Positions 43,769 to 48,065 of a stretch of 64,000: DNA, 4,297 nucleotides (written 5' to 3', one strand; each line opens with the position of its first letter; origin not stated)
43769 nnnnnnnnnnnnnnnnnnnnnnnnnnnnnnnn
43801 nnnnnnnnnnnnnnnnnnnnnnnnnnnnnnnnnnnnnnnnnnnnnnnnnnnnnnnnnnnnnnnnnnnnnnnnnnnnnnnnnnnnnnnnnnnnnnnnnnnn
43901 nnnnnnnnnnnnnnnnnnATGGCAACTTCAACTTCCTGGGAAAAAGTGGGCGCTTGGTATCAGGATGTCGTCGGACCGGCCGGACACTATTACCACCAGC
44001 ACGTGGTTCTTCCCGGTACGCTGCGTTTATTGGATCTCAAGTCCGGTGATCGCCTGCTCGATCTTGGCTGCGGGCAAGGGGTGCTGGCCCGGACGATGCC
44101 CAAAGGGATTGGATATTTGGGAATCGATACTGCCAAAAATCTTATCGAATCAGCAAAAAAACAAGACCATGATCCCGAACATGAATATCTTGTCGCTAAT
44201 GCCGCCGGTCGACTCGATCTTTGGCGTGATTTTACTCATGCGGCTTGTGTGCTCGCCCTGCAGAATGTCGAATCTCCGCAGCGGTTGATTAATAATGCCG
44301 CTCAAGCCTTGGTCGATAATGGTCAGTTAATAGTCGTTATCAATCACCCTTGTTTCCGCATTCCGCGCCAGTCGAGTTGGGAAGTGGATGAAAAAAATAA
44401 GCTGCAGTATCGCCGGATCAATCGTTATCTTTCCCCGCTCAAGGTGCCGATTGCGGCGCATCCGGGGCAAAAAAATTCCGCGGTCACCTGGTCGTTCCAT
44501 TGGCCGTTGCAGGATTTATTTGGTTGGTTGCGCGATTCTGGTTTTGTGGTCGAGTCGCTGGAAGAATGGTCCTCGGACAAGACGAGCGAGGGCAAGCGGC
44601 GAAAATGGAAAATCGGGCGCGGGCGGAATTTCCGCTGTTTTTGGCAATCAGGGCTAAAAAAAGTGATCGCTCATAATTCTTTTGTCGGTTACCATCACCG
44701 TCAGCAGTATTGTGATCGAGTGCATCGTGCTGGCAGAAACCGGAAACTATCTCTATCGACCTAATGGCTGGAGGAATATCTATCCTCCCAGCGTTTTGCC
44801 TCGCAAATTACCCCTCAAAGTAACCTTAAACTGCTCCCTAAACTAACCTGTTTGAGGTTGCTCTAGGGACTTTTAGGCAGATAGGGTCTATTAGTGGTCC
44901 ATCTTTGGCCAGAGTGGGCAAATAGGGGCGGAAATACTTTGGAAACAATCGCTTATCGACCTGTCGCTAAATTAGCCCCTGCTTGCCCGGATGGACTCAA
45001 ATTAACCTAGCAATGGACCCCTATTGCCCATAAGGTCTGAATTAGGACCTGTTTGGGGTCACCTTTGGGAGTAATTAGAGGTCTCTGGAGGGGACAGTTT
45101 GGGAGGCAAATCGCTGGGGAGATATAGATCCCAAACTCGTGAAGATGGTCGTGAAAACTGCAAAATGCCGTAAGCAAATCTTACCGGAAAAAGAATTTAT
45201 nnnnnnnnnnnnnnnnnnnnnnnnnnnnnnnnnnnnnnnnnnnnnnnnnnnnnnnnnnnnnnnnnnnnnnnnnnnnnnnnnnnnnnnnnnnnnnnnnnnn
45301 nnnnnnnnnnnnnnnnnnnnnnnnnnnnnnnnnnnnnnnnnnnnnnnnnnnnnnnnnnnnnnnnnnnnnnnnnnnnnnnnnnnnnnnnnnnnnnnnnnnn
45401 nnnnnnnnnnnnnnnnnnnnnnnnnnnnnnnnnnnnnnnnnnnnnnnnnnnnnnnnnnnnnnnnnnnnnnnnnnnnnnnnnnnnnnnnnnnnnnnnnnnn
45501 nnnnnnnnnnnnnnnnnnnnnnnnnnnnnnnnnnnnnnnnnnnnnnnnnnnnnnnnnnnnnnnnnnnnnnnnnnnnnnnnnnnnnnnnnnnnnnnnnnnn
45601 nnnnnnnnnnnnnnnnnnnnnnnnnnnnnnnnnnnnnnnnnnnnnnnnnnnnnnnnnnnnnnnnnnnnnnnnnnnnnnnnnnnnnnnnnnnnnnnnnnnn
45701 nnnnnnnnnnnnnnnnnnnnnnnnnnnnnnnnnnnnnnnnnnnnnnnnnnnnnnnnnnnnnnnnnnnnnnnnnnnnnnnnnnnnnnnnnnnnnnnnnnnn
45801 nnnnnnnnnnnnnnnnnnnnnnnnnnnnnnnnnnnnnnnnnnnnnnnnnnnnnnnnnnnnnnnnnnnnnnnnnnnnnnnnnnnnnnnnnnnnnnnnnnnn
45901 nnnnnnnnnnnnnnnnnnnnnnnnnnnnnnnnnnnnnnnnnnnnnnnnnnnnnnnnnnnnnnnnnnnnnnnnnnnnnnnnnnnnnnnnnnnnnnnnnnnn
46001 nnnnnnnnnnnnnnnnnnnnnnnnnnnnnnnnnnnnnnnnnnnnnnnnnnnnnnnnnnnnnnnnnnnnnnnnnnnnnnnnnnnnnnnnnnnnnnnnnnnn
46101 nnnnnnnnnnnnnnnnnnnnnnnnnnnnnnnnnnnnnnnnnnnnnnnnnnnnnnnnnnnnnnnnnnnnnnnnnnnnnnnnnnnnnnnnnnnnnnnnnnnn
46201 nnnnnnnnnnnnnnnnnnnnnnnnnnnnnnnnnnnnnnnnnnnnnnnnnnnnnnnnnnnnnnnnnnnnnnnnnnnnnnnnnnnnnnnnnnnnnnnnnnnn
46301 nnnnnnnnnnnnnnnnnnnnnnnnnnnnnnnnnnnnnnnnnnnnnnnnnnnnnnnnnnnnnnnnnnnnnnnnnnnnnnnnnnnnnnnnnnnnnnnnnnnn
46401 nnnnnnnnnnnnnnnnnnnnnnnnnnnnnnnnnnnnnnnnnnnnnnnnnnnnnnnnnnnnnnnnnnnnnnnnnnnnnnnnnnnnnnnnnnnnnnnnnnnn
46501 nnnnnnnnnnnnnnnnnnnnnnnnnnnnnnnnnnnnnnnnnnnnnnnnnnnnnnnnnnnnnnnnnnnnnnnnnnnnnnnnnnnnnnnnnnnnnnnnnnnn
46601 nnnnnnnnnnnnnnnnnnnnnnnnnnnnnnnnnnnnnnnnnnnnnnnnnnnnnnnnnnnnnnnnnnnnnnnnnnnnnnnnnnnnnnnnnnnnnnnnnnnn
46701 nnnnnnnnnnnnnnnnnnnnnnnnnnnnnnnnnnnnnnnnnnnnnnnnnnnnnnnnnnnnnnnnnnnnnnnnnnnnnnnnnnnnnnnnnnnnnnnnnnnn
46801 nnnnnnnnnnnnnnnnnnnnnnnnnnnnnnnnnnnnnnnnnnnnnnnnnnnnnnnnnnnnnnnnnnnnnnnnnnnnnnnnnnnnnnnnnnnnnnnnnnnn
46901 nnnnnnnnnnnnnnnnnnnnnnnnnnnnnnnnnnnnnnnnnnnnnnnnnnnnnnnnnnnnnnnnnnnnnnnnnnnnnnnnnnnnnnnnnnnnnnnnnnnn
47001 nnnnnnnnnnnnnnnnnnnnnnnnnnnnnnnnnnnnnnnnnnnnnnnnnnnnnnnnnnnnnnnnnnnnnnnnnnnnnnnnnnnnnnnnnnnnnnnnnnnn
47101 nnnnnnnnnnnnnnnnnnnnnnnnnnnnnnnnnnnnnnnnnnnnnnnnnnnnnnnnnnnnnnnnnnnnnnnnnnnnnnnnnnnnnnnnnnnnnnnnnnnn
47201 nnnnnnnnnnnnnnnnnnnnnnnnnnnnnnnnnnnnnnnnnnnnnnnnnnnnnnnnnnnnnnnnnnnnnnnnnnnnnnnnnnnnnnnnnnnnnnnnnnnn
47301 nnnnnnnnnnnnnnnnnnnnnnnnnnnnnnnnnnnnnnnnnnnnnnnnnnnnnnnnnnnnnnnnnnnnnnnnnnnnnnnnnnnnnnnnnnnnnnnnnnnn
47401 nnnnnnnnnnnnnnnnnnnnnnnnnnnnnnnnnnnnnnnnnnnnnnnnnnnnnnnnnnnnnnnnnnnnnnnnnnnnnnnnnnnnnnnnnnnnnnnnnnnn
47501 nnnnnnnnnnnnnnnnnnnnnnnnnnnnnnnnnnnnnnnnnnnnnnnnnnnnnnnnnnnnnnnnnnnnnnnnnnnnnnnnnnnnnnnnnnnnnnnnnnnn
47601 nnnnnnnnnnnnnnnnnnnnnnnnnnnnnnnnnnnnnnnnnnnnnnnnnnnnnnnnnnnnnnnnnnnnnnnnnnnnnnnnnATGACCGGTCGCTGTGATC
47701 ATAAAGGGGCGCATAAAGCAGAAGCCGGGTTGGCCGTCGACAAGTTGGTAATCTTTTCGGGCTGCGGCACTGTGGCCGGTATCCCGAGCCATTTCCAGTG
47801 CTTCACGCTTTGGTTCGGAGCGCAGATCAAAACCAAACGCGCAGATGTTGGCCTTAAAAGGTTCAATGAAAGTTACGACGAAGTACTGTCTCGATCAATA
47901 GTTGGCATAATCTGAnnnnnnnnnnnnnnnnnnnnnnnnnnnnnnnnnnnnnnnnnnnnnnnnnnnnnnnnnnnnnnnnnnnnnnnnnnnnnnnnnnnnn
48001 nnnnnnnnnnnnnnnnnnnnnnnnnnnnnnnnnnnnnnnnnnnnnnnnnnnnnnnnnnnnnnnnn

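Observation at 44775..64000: Two copies of a ~350-bp non-coding MITE-like element in inverted orientation bracket an 18.5-kb accessory segment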

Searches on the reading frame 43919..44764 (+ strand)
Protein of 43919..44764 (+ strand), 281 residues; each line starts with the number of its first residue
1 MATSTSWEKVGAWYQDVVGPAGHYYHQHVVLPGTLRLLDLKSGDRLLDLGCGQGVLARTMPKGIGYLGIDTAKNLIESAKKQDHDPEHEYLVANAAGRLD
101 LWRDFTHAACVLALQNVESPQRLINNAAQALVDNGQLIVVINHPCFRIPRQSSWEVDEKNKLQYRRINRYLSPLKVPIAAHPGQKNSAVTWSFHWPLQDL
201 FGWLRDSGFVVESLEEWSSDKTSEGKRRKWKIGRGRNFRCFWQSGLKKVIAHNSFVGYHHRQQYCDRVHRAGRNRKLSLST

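Call 8: search_protein_families(library=pfam, proteins=[window:43919-44764:+])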
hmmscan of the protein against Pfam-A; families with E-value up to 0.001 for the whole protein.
window:43919-44764:+ (281 aa): 8 families
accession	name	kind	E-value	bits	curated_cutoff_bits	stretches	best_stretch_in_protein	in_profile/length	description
PF13489.12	Methyltransf_23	-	2.6e-11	43.9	27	1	27-213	6-163/164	Methyltransferase domain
PF08241.18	Methyltransf_11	-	7.3e-10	39.8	21.2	1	47-139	1-95/95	Methyltransferase domain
PF08242.18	Methyltransf_12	-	2.2e-07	32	30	1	47-137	1-98/98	Methyltransferase domain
PF13649.12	Methyltransf_25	-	2.3e-07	31.9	27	1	47-135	2-97/97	Methyltransferase domain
PF05175.20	MTS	-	7.3e-07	29.4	23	1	38-143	27-142/170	Methyltransferase small domain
PF13847.12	Methyltransf_31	-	4.4e-06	26.9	27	1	41-139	2-109/145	Methyltransferase domain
PF01135.25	PCMT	-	0.0001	22.6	20.3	1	33-142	64-174/210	Protein-L-isoaspartate(D-aspartate) O-methyltransferase (PCMT)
PF02353.26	CMAS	-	0.00083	19.2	27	0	34-82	54-104/273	Mycolic acid cyclopropane synthetase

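Call 13: find_encoding_contigs(protein=window:43919-44764:+, flank=10000, max_places=10)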
Protein window:43919-44764:+ (281 aa): no gene with exactly this product is on record in the collection.

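Call 18: find_homologous_proteins(query=window:43919-44764:+, max_evalue=1e-20)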
Query window:43919-44764:+ (281 aa): 2498 proteins with E <= 1e-20 among 8000 candidates; the best 120 are listed.
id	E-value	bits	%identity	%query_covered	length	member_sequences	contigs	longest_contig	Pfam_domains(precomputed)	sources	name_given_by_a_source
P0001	1.8e-194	663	100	100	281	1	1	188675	PF13847.13,PF13489.13,PF05175.21,PF13649.13,PF08241.19,PF08242.19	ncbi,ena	-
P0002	1.8e-126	440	74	89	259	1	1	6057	PF13847.13,PF13489.13,PF05175.21,PF13649.13,PF01209.25,PF08241.19,PF08242.19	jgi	jgi:ubiquinone/menaquinone biosynthesis C-methylase UbiE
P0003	3.3e-126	439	80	81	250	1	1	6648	PF13847.13,PF13489.13,PF05175.21,PF13649.13,PF01135.26,PF08241.19,PF08242.19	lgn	-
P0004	4.2e-120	419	78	81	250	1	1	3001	PF13847.13,PF13489.13,PF02353.27,PF05175.21,PF13649.13,PF08241.19,PF08242.19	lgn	-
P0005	9.9e-104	365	63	85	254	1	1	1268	PF13847.13,PF13489.13,PF13649.13,PF08241.19,PF08242.19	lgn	-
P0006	1.8e-99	351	62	88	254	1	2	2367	PF13847.13,PF13489.13,PF13649.13,PF08241.19,PF08242.19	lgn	-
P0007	3.2e-98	347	60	88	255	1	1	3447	PF13847.13,PF13489.13,PF13649.13,PF08241.19,PF08242.19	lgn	-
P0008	9.5e-96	339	61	85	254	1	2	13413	PF13847.13,PF13489.13,PF05175.21,PF13649.13,PF08241.19,PF08242.19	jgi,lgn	jgi:ubiquinone/menaquinone biosynthesis C-methylase UbiE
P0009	1.1e-93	332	59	87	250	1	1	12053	PF13847.13,PF13489.13,PF05175.21,PF13649.13,PF08241.19,PF08242.19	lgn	-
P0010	5.5e-93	330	58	85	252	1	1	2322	PF13847.13,PF13489.13,PF05175.21,PF13649.13,PF08241.19,PF08242.19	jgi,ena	-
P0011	6.8e-90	319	58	85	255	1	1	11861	PF07021.19,PF13847.13,PF13489.13,PF05175.21,PF13649.13,PF08241.19,PF08242.19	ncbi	-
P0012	1.2e-89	319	59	79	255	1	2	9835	PF13847.13,PF13489.13,PF13649.13,PF08241.19,PF08242.19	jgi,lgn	jgi:SAM-dependent methyltransferase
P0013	2.4e-89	318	56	88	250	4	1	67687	PF13847.13,PF13489.13,PF05175.21,PF13649.13,PF08241.19,PF08242.19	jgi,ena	-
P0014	3.2e-89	317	54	88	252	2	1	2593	PF13847.13,PF13489.13,PF13649.13,PF01209.25,PF08241.19,PF08242.19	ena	-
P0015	4.8e-89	317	61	80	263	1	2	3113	PF13847.13,PF13489.13,PF05175.21,PF13649.13,PF08241.19,PF08242.19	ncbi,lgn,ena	-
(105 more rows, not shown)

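Call 19: find_encoding_contigs(protein=P0001, flank=10000, max_places=6)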
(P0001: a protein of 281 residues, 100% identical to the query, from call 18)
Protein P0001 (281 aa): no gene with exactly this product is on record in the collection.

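Call 20: find_encoding_contigs(protein=P0003, flank=10000, max_places=6)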
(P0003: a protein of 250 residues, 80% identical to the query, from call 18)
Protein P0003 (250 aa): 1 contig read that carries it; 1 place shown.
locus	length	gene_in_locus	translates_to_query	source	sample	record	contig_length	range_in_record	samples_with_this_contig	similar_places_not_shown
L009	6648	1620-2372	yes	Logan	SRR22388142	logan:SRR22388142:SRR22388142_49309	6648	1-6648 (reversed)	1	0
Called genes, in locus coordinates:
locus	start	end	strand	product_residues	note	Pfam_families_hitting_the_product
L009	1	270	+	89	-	?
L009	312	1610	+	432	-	PF07690:MFS_1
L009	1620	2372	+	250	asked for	PF01135:PCMT (weak), PF13489:Methyltransf_23, PF05175:MTS (weak), PF13649:Methyltransf_25, PF13847:Methyltransf_31, PF08241:Methyltransf_11, PF08242:Methyltransf_12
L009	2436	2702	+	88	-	-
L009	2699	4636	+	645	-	-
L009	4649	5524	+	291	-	PF13489:Methyltransf_23, PF07021:MetW (weak), PF13847:Methyltransf_31, PF08241:Methyltransf_11, PF08242:Methyltransf_12, PF13649:Methyltransf_25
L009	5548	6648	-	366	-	?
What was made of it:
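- In L009 the same spacer holds 3.2 kb of other genes (call 20).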

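Call 21: find_encoding_contigs(protein=P0002, flank=10000, max_places=6)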
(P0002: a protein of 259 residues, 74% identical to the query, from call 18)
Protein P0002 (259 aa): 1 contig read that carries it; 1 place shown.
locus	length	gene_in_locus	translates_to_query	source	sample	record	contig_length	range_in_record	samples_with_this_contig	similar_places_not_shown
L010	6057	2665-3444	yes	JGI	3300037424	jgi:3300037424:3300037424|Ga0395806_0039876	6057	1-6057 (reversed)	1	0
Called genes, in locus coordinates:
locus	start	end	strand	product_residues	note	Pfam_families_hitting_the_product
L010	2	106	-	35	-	?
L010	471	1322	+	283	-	-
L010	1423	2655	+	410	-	PF07690:MFS_1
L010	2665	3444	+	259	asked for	PF13489:Methyltransf_23, PF01209:Ubie_methyltran (weak), PF05175:MTS, PF13847:Methyltransf_31, PF08241:Methyltransf_11, PF08242:Methyltransf_12, PF13649:Methyltransf_25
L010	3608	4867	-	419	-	PF09992:NAGPA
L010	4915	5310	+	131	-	PF00072:Response_reg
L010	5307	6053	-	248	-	PF00989:PAS, PF08448:PAS_4, PF13426:PAS_9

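Call 35: find_encoding_contigs(protein=P0125, flank=10000, max_places=6)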
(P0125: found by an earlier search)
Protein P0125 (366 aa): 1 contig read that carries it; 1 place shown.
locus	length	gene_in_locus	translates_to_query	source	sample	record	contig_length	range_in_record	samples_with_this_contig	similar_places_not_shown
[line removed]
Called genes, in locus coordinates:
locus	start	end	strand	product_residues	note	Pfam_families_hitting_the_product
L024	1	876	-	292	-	?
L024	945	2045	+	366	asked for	PF07478:Dala_Dala_lig_C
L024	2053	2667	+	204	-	PF03412:Peptidase_C39 (faint)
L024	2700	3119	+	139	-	PF01047:MarR, PF12802:MarR_2 (weak), PF13463:HTH_27 (weak)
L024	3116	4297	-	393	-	PF22807:TrAA12, PF01436:NHL (faint), PF23500:DUF7133, PF07995:GSDH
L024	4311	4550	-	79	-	-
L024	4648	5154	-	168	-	PF00583:Acetyltransf_1, PF13673:Acetyltransf_10, PF13508:Acetyltransf_7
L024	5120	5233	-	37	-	?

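Call 66: find_encoding_contigs(protein=P0004, flank=10000, max_places=4)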
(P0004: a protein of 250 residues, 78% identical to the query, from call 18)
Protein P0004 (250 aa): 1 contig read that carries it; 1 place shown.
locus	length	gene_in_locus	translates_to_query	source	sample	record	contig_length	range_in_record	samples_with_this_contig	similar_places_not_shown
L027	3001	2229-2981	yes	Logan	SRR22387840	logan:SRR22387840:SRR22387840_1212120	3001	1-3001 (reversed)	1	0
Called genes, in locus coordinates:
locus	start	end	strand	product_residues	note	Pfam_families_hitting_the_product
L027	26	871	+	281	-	-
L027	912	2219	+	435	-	PF07690:MFS_1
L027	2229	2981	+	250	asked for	PF13489:Methyltransf_23, PF02353:CMAS (weak), PF05175:MTS (weak), PF13649:Methyltransf_25, PF13847:Methyltransf_31, PF08241:Methyltransf_11, PF08242:Methyltransf_12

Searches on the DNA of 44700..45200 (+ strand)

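Call 9: search_dna_similar(query=window:44770-45140:+, collection=plasmids, mode=distant, max_evalue=0.001, max_rows=40)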
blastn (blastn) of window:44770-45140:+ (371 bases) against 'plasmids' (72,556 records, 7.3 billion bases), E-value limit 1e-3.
No match.

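Call 10: search_rna_families(source=window, start=44700, end=45200, threshold=evalue, max_evalue=1)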
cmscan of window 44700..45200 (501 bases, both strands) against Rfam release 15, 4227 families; matches with E-value up to 1: 1.
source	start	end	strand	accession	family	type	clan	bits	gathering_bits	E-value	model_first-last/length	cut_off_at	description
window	44721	44802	+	RF03611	mir-7147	Gene; miRNA;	-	18.6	90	0.33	1-58/58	no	mir-7147 microRNA precursor family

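Call 41: search_dna_similar(query=window:44770-45140:+, collection=phages, mode=distant, max_evalue=0.001)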
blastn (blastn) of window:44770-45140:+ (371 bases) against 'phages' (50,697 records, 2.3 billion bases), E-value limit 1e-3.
No match.
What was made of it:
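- Tried and rejected: blastn against plasmids and phages (calls 9, 41).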

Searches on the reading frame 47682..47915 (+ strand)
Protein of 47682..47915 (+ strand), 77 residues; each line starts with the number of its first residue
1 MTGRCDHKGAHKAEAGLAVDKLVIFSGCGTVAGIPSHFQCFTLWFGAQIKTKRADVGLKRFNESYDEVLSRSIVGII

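Call 33: search_protein_families(library=pfam, max_evalue=0.01, proteins=[window:47682-47915:+])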
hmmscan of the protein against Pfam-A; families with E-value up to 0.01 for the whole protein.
window:47682-47915:+ (77 aa): 0 families

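Call 64: search_protein_families(library=ncbifam, max_evalue=0.001, proteins=[window:47682-47915:+])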
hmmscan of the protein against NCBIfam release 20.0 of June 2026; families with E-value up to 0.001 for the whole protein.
window:47682-47915:+ (77 aa): 0 families
